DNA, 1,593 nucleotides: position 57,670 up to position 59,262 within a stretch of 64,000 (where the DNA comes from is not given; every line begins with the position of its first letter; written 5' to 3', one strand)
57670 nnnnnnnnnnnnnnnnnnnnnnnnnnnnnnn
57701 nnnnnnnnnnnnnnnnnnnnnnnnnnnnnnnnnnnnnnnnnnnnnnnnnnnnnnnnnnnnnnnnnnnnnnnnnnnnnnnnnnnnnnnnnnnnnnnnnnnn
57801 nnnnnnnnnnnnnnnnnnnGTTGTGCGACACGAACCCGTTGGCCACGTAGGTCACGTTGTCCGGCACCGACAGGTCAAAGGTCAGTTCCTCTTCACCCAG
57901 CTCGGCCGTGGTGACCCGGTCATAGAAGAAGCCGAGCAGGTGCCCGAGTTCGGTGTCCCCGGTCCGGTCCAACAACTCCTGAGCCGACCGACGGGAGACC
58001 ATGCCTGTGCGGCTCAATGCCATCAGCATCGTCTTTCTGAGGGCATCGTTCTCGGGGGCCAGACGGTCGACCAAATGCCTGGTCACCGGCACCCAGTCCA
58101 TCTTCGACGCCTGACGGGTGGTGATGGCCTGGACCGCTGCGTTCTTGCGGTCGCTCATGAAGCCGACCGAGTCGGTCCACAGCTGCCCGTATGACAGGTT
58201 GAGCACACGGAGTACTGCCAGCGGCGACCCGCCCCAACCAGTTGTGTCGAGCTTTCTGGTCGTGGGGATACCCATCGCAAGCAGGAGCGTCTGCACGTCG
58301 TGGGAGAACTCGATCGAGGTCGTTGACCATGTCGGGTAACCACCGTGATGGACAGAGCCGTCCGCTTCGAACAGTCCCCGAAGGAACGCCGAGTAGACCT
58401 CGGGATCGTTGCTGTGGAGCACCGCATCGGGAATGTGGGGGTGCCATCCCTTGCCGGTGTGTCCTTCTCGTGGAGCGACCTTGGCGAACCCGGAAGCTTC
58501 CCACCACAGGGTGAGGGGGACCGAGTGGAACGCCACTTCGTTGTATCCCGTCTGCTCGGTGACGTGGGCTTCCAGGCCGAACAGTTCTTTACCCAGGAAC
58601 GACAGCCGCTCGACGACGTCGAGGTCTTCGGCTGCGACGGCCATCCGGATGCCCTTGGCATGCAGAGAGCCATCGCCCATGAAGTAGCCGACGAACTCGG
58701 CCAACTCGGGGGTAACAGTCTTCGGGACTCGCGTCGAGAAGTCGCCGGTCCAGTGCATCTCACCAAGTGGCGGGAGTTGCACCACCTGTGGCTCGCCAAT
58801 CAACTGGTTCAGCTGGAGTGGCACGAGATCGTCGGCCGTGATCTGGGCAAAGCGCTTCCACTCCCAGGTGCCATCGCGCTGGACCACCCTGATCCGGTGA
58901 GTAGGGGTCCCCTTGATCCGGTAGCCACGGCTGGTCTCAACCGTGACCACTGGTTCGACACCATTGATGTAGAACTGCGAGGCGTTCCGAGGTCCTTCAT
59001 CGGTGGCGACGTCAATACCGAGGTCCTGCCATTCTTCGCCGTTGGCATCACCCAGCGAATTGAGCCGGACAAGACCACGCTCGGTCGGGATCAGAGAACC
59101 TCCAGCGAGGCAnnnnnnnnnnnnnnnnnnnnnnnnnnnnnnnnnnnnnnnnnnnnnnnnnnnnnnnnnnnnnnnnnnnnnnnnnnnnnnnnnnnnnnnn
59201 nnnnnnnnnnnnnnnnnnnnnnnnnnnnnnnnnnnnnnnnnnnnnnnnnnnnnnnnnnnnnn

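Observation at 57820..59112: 431-aa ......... intein inside the class II RNR NrdJ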

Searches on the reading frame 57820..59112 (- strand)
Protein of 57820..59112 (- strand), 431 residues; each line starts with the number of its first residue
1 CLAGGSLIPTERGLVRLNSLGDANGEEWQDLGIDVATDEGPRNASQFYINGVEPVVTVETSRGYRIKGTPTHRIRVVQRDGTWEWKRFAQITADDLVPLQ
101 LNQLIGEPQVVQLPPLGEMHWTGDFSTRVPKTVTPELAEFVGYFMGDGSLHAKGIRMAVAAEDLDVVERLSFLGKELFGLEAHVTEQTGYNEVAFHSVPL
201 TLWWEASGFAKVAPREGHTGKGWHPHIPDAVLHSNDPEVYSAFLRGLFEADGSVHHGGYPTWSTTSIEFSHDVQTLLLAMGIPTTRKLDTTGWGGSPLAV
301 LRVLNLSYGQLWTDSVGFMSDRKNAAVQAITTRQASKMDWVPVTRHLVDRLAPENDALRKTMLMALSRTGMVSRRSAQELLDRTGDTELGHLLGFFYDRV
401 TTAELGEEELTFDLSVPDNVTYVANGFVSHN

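Call 4: search_protein_families(library=pfam, proteins=[window:57820-59112:-], max_evalue=0.01)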
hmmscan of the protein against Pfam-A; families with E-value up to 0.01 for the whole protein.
window:57820-59112:- (431 aa): 2 families
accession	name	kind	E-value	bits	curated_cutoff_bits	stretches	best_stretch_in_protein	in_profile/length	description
PF14528.11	LAGLIDADG_3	-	1.1e-15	58.1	22.5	1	238-303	1-68/82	LAGLIDADG-like domain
PF14890.11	Intein_splicing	-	1.2e-10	41.9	35.8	1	44-431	38-155/155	Intein splicing domain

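Call 6: search_solved_structures(query=window:57820-59112:-, max_evalue=0.01, show_alignments=3)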
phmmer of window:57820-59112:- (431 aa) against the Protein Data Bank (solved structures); distinct sequences matched with E-value up to 0.01: 6.
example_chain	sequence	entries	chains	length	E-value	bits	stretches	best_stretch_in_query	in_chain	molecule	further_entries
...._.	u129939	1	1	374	2.7e-14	56.4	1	26-292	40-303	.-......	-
7qss_A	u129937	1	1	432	3.8e-14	55.9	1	26-292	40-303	V-type ATP synthase alpha chain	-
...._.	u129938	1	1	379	6.2e-07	32.2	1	48-200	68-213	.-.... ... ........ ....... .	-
4e2u_A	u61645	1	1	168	0.0017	20.8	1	33-101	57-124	Pho radA intein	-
4o1r_A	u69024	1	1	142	0.0018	20.7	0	44-99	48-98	Replicative DNA helicase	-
2lqm_A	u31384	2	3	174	0.0022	20.4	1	33-98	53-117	Pho radA intein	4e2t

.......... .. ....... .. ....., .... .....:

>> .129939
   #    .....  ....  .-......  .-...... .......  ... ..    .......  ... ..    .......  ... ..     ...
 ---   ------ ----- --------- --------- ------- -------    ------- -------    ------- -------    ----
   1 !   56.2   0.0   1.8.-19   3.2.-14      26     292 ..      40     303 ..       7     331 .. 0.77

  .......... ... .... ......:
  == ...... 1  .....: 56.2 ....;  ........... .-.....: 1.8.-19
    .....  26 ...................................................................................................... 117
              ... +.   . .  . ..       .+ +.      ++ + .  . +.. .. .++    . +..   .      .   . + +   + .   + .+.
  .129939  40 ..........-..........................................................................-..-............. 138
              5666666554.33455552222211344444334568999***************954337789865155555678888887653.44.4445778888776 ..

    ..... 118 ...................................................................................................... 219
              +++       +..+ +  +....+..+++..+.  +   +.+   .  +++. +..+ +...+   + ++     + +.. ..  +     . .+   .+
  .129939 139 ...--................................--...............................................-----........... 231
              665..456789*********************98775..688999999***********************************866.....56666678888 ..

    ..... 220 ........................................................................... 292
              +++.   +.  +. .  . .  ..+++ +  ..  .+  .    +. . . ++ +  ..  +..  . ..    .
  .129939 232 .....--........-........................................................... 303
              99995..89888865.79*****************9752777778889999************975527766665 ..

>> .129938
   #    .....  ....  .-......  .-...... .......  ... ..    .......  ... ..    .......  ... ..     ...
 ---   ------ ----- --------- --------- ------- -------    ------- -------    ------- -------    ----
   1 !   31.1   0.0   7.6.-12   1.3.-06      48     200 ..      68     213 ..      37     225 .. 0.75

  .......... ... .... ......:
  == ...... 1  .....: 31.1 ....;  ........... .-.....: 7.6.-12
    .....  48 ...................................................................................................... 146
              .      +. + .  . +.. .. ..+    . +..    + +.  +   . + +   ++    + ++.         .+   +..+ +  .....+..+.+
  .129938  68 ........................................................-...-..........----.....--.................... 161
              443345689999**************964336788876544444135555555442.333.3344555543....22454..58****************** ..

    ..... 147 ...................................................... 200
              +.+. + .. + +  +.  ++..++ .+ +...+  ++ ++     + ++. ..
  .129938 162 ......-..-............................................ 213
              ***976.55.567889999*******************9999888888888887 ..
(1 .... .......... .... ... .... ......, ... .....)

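Call 7: search_protein_families(library=ncbifam, proteins=[window:57820-59112:-], max_evalue=0.01)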
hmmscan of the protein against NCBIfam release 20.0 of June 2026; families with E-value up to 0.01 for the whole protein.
window:57820-59112:- (431 aa): 9 families
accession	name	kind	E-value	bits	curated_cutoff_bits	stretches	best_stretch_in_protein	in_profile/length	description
NF038098.1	GyrA_w_intein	exception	3.7e-15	54.9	1850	2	225-431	322-537/1232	intein-containing DNA gyrase subunit A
NF005852.0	PRK07773.1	equivalog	1.3e-12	46.9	780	1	42-431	440-826/886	replicative DNA helicase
NF011287.0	PRK14698.1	equivalog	3.7e-10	38.5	1238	1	53-284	310-531/1017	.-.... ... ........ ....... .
NF006207.0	PRK08332.1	equivalog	4.6e-08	30.8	2400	1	224-282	1082-1139/1684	vitamin B12-dependent ribonucleotide reductase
NF003157.0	PRK04132.1-2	equivalog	1.4e-06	26.5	1103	1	135-345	170-370/864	replication factor C small subunit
NF045703.1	rSAM_Tes_intein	exception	2.4e-05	22.3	1700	1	132-171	366-407/1040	tetraether lipid synthase Tes, intein-containing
NF003159.0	PRK04132.1-4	equivalog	3.8e-05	21.9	999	1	134-284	177-308/852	replication factor C small subunit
TIGR01443.1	intein_Cterm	domain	8.8e-05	22.6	15.6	1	411-431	2-23/24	intein C-terminal splicing region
TIGR01445.1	intein_Nterm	domain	0.00024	22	24.5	1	1-76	1-83/83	intein N-terminal splicing region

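Call 8: find_homologous_proteins(query=window:57820-59112:-, max_evalue=0.001)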
Query window:57820-59112:- (431 aa): 380 proteins with E <= 0.001 among 8000 candidates; the best 120 are listed.
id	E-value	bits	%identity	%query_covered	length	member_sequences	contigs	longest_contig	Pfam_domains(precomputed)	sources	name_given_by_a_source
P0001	3.4e-179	615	64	100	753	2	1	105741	PF02867.21,PF14528.12,PF14890.12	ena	-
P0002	8.5e-175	600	62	100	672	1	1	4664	PF02867.21,PF14528.12,PF14890.12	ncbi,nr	ncbi:MAG: intein-containing adenosylcobalamin-dependent ribonucleoside-diphosphate reductase, partia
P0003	3.6e-170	585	60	100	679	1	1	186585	PF02867.21,PF14528.12,PF14890.12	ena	-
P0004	1.8e-168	579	67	89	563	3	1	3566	PF02867.21,PF14528.12,PF14890.12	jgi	jgi:ribonucleoside-diphosphate reductase alpha chain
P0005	2.2e-166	573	59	99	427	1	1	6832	PF14528.12,PF14890.12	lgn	-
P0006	6.0e-166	571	59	100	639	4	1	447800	PF02867.21,PF14528.12,PF14890.12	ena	-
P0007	6.4e-155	535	62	89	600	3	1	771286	PF02867.21,PF14528.12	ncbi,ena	-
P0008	1.4e-151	524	61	89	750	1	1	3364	PF02867.21,PF14528.12,PF12637.15,PF14890.12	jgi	jgi:ribonucleoside-diphosphate reductase alpha chain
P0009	3.6e-141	489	63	79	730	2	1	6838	PF02867.21,PF14528.12,PF14890.12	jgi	jgi:ribonucleoside-diphosphate reductase alpha chain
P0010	9.4e-141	488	55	93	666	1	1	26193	PF02867.21,PF14528.12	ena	-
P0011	2.1e-140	487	59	87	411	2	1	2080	PF14528.12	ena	-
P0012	1.2e-139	484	59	89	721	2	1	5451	PF02867.21,PF14528.12,PF12637.15,PF14890.12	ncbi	ncbi:MAG: LAGLIDADG family homing endonuclease, partial [Gaiellaceae bacterium]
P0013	2.3e-138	480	58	86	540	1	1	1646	PF02867.21,PF14528.12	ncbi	ncbi:MAG TPA: LAGLIDADG family homing endonuclease, partial [Candidatus Limnocylindrales bacterium]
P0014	1.1e-137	478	61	80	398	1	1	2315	PF14528.12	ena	-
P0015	1.6e-137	477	61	83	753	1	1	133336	PF02867.21,PF14528.12,PF12637.15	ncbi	-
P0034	1.6e-124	435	82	55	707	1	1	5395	PF02867.21,PF14528.12,PF12637.15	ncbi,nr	ncbi:MAG TPA: LAGLIDADG family homing endonuclease, partial [Acidimicrobiia bacterium]|nr:LAGLIDADG 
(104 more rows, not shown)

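Call 15: search_dna_similar(query=window:57820-59112:-, collection=phages, mode=protein, max_rows=20)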
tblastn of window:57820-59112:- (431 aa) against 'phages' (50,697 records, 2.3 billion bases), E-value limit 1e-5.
Records with a match: 18; places in all: 20; records where one place covers at least 80% of the query: 11.
Best place of each record, by identity: <60% 18.
By first word of the organism name: Bacillus 5; Staphylococcus 5; Xanthomonas 2; uncultured 1; Psychrobacillus 1; Klebsiella 1; Clostridium 1; Yersinia 1; Vibrio 1.
By host as written in the record: Xanthomonas hortorum pv. vitians CFBP8640 2; - 2; Staphylococcus sp. 2; Bacillus subtilis subsp. subtilis str. 168 1; Psychrobacillus psychrodurans 1; Klebsiella pneumoniae 4727 1; Bacillus subtilis ATCC 21336 1; Bacillus subtilis 1; and 7 more.
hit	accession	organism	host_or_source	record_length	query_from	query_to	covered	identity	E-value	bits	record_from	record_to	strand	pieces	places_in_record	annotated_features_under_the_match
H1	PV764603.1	Xanthomonas phage PhiXhv-16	Xanthomonas hortorum pv. vitians ...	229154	1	431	100%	26.3%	5e-15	84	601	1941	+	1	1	terminase large subunit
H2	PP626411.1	Bacillus phage fHSPT3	Bacillus subtilis subsp. subtilis str. ...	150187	1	431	100%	24.0%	1e-21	103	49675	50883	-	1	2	hypothetical protein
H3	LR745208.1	uncultured phage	metagenomic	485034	1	431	100%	23.1%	2e-9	66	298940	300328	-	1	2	record has no annotation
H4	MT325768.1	Psychrobacillus phage Perkons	Psychrobacillus psychrodurans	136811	1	431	100%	22.9%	4e-23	108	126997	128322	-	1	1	terminase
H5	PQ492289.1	Klebsiella phage vB_KpnS_p4727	Klebsiella pneumoniae 4727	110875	1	431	100%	22.8%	2e-10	69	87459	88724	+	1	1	record has no annotation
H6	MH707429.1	Bacillus phage BSP12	Bacillus subtilis ATCC 21336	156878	1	431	100%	22.8%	2e-9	66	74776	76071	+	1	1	putative intein containing helicase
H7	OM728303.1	Bacillus phage vB_BsuM-Goe25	Bacillus subtilis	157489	1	431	100%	22.0%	2e-9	66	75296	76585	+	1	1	hypothetical protein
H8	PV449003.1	Bacillus phage vB_BceH_LBC2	Bacillus cereus NCCP 14796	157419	1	431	100%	21.7%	8e-13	77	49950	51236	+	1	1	DNA helicase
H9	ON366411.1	Bacillus phage vB_BceH_LY2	Bacillus cereus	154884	1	431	100%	21.3%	6e-12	74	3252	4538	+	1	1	ATP-dependent helicase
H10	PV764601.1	Xanthomonas phage PhiXhv-12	Xanthomonas hortorum pv. vitians ...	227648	1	332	77%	27.6%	1e-11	73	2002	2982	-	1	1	terminase large subunit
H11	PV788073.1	Clostridium phage CS19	Clostridium sporogenes ATCC-15579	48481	1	348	81%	23.7%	1e-8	63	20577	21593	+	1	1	DNA polymerase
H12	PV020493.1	Staphylococcus phage RSM-J51Sa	-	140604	44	431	90%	21.0%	6e-9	64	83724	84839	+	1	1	record has no annotation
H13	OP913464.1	Staphylococcus virus vB_SurM-PSU6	Staphylococcus ureilyticus ATCC49330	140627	1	329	76%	24.4%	5e-13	77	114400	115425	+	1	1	DNA polymerase I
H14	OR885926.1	Staphylococcus phage 184DA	Staphylococcus sp.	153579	1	329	76%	24.3%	7e-13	77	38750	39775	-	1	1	DNA polymerase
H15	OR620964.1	Yersinia phage fHe-Yen9-02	Yersinia enterocolitica serotype O:9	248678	1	329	76%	24.0%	5e-7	58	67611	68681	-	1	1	DNA helicase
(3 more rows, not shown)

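Call 17: find_related_loci(query=window:57820-59112:-, collection=viral_contigs, flank=5000)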
Query window:57820-59112:- (431 aa) in viral_contigs; peptide patterns used: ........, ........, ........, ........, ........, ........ (x = any residue, [..] = any of these).
3 stretches matched a pattern, but none encodes a relative of the query by tblastn (E <= 1e-3).

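Call 22: find_encoding_contigs(protein=P0034, flank=6000, max_places=3)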
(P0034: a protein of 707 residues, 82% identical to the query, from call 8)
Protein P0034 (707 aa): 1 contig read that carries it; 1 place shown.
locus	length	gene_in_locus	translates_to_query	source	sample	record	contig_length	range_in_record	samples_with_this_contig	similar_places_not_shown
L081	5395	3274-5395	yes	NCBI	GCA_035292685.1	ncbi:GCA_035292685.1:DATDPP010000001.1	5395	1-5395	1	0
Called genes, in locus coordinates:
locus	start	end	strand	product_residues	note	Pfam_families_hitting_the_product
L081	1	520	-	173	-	PF00072:Response_reg, PF00486:Trans_reg_C (faint)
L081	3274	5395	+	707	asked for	PF14528:LAGLIDADG_3, PF02867:Ribonuc_red_lgC, PF12637:TSCPD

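Call 38: predict_structure(alignment_id=A2)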
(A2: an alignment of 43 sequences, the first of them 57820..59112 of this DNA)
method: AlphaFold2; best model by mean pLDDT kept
length: 431 residues; sequences in the alignment: 43
mean_pLDDT: 92.7   pTM: 0.93
mean pLDDT of the five models: 92.7, 92.5, 92.3, 91.2, 88.5
residues with pLDDT >= 90: 360; 70-90: 55; 50-70: 16; < 50: 0
segments of 3 or more residues with pLDDT < 50: none
pLDDT, mean of each block of 10 residues (from residue 1): 94 95 93 92 93 97 97 94 95 97 94 87 84 98 97 96 98 98 97 97 96 83 92 98 98 88 94 98 94 82 90 94 86 65 95 94 93 94 96 96 96 80 93 67
secondary structure, 60 per line:
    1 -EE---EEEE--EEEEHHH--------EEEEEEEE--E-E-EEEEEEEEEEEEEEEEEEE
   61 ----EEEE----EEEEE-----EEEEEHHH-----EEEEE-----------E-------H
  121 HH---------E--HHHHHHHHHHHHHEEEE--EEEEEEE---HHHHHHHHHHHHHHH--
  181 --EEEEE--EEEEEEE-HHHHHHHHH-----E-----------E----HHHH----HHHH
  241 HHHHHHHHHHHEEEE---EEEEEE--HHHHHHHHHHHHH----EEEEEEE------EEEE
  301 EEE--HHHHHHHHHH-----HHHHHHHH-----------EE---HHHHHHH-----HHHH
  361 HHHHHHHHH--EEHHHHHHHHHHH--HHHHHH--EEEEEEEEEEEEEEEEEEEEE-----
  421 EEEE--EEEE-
elements in order: E7-10 E13-16 E28-35 E42-60 E65-68 E73-77 E83-87 E96-100 H135-147 E148-151 E154-160 H164-178 E183-187 E190-196 H198-206 H229-232 H237-251 E252-255 E259-264 H267-279 E284-290 E297-303 H306-315 H321-328 H345-351 H357-369 H374-384 H387-392 E395-415 E421-424 E427-430

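Call 41: fold_search(model_id=the predicted structure, library=pdb)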
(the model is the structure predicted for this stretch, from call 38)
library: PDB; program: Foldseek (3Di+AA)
matches with E <= 10: 557; with E <= 0.001: 70
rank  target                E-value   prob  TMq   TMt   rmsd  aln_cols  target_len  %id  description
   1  7qss                  7.2e-26  1.00  0.74  0.74   5.0       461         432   21  Crystal structure of homing endonuclease-associated TliVMA intein (C1A) (released 2022-03-30)
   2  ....                  1.1e-22  1.00  0.63  0.73   6.0       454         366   19  Crystal structure of homing endonuclease-associated TliVMA intein (C1A, d333-339) (released 2022-03-30)
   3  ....                  3.1e-19  1.00  0.60  0.70   5.3       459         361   19  Crystal structure of homing endonuclease-associated PhoVMA intein (C1A) (released 2022-03-30)
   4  1dq3                  3.3e-18  1.00  0.64  0.61   7.5       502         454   16  CRYSTAL STRUCTURE OF AN ARCHAEAL INTEIN-ENCODED HOMING ENDONUCLEASE PI-PFUI (released 2000-07-05)
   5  2cw7                  2.2e-15  1.00  0.61  0.51   8.4       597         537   15  Crystal structure of intein homing endonuclease II (released 2006-04-18)
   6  1vde_B                6.8e-12  1.00  0.46  0.47  12.2       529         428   13  PI-SCEI, A HOMING ENDONUCLEASE WITH PROTEIN SPLICING ACTIVITY (released 1998-04-08)
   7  1vde_A                3.7e-11  1.00  0.47  0.47  11.9       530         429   13  PI-SCEI, A HOMING ENDONUCLEASE WITH PROTEIN SPLICING ACTIVITY (released 1998-04-08)
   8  1ef0_A                5.4e-11  1.00  0.47  0.48  11.8       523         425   12  CRYSTAL STRUCTURE OF PI-SCEI MINIPRECURSOR (released 2000-06-07)
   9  1um2_B                1.3e-10  1.00  0.46  0.47  12.7       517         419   13  Crystal Structure of the Vma1-Derived Endonuclease with the Ligated Extein Segment (released 2004-09-22)
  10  1lws_A                1.7e-10  1.00  0.43  0.44  12.6       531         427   14  Crystal structure of the intein homing endonuclease PI-SceI bound to its recognition sequence (released 2002-09-27)
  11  1dfa                  2.1e-10  1.00  0.44  0.46  12.6       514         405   14  CRYSTAL STRUCTURE OF PI-SCEI IN C2 SPACE GROUP (released 1999-12-08)
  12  1jva_B                3.0e-10  1.00  0.47  0.47  10.9       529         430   11  CRYSTAL STRUCTURE OF THE VMA1-DERIVED ENDONUCLEASE BEARING THE N AND C EXTEIN PROPEPTIDES (released 2002-08-29)
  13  1um2_A                3.3e-10  1.00  0.46  0.48   9.8       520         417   13  Crystal Structure of the Vma1-Derived Endonuclease with the Ligated Extein Segment (released 2004-09-22)
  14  1jva_A                6.2e-10  1.00  0.44  0.44  13.2       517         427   14  CRYSTAL STRUCTURE OF THE VMA1-DERIVED ENDONUCLEASE BEARING THE N AND C EXTEIN PROPEPTIDES (released 2002-08-29)
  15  1ef0_B                1.9e-09  1.00  0.42  0.45  12.1       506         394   13  CRYSTAL STRUCTURE OF PI-SCEI MINIPRECURSOR (released 2000-06-07)
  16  1am2                  3.0e-07  1.00  0.23  0.53  17.4       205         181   18  GYRA INTEIN FROM MYCOBACTERIUM XENOPI (released 1998-06-24)
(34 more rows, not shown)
